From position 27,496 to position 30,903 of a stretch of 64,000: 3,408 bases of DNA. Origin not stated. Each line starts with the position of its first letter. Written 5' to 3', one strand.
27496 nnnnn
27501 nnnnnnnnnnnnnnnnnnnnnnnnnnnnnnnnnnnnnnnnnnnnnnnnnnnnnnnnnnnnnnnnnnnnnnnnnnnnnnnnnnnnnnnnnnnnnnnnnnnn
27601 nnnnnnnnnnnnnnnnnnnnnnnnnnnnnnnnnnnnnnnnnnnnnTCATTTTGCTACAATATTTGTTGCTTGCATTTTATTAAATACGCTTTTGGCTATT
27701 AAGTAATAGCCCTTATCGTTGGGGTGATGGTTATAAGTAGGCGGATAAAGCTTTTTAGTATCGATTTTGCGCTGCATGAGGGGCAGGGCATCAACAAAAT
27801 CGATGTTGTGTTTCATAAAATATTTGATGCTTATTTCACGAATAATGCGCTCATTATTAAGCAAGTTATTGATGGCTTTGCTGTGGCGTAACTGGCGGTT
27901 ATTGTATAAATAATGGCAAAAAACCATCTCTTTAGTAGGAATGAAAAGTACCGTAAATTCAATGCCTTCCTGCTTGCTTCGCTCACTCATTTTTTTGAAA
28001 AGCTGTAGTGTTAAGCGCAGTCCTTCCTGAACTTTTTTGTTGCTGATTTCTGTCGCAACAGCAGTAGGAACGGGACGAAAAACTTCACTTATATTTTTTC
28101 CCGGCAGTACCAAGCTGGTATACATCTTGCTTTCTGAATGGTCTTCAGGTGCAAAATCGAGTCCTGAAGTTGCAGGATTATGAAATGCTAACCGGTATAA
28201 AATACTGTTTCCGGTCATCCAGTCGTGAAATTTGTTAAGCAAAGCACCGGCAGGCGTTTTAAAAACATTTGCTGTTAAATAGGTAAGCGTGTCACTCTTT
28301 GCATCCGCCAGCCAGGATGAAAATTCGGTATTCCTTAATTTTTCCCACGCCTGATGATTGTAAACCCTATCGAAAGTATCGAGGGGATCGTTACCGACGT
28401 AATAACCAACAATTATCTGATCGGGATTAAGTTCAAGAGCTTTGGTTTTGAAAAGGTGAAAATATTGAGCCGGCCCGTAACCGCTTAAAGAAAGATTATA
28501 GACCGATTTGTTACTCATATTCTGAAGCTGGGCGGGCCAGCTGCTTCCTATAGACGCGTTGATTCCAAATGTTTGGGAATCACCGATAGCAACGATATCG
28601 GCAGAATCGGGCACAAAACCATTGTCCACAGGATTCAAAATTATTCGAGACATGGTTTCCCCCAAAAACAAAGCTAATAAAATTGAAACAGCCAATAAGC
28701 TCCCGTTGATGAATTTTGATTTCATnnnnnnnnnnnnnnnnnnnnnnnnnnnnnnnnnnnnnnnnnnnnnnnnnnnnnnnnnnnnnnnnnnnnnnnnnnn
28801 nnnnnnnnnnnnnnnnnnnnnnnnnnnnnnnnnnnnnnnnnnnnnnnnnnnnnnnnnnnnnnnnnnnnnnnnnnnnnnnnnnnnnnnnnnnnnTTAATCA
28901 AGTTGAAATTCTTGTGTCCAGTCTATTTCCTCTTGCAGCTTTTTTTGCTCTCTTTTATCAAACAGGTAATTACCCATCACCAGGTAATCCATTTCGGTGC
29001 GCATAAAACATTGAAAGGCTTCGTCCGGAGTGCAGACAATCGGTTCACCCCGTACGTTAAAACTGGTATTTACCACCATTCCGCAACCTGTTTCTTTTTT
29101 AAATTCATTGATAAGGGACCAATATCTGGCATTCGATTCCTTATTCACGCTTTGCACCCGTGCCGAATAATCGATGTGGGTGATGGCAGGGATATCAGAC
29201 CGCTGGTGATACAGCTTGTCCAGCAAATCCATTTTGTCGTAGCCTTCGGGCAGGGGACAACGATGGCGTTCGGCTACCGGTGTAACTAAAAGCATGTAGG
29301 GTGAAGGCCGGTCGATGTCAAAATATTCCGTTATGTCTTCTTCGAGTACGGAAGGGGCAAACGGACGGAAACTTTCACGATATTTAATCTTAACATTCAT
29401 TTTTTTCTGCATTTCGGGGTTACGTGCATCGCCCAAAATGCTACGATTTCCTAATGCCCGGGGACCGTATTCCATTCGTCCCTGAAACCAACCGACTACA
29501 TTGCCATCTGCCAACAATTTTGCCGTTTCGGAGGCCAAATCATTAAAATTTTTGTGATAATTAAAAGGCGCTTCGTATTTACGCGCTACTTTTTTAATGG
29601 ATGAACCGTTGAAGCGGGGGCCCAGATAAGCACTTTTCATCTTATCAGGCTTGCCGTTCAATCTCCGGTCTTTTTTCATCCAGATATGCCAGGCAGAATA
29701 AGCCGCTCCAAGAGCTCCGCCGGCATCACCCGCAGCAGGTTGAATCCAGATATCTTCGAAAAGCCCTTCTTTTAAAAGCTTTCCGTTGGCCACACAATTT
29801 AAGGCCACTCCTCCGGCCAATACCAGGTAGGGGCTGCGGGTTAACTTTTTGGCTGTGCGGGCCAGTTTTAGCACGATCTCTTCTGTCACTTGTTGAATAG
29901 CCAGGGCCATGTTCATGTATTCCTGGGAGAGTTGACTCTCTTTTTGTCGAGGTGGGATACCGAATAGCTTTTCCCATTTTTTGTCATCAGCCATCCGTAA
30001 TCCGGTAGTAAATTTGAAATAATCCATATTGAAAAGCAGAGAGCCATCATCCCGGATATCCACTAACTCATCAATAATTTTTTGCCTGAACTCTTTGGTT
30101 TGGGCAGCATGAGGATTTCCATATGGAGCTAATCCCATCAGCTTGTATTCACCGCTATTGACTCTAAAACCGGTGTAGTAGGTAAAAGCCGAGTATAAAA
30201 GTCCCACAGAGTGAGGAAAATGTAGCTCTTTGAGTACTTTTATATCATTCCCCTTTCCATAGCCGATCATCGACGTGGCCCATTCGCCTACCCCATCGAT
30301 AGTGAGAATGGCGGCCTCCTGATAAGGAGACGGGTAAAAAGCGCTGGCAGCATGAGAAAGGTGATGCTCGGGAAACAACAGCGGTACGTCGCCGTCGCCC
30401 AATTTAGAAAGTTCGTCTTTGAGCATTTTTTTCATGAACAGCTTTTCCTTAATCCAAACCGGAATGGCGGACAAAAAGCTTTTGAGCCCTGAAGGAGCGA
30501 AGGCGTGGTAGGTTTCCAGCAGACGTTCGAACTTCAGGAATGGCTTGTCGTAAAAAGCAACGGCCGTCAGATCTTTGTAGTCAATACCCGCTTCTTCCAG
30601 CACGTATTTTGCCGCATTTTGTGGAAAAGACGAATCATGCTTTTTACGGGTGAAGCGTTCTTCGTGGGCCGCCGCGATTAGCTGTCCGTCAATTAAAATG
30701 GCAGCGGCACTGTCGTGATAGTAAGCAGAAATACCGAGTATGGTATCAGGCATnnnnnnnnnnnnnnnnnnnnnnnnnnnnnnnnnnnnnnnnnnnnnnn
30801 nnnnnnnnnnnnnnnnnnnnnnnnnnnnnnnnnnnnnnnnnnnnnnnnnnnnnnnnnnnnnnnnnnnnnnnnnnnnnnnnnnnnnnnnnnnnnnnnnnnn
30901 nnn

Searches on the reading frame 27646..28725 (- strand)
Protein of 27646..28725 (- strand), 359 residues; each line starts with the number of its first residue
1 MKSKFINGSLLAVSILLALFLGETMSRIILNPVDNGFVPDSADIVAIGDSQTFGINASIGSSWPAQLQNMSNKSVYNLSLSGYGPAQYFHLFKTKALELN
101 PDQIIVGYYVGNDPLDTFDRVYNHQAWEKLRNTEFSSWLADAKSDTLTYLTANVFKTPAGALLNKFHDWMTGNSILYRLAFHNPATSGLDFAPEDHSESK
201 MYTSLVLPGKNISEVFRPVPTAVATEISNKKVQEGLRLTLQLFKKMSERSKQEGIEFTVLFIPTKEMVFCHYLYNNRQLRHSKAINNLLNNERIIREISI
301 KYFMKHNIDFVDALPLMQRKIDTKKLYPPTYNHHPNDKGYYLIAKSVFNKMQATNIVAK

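Call 75: search_protein_families(library=pfam, proteins=[window:27646-28725:-], max_evalue=0.0001)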
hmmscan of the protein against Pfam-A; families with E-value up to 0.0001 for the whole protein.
window:27646-28725:- (359 aa): 2 families
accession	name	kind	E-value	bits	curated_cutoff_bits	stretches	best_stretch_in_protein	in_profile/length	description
PF13472.12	Lipase_GDSL_2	-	3.2e-06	28.2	32.9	0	46-106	1-68/178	GDSL-like Lipase/Acylhydrolase family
PF00657.28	Lipase_GDSL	-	4.1e-05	24.3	23.6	0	44-118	1-93/208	GDSL-like Lipase/Acylhydrolase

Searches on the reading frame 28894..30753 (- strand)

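Call 75: search_protein_families(library=pfam, proteins=[window:28894-30753:-], max_evalue=0.0001)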
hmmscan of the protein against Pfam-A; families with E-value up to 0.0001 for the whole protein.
window:28894-30753:- (619 aa): 2 families
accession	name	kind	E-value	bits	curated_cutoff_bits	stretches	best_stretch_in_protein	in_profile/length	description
PF02543.21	Carbam_trans_N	-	2.4e-93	313.7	24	1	5-351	2-345/346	Carbamoyltransferase N-terminus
PF16861.10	Carbam_trans_C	-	4.8e-75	251.2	27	1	411-600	1-170/170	Carbamoyltransferase C-terminus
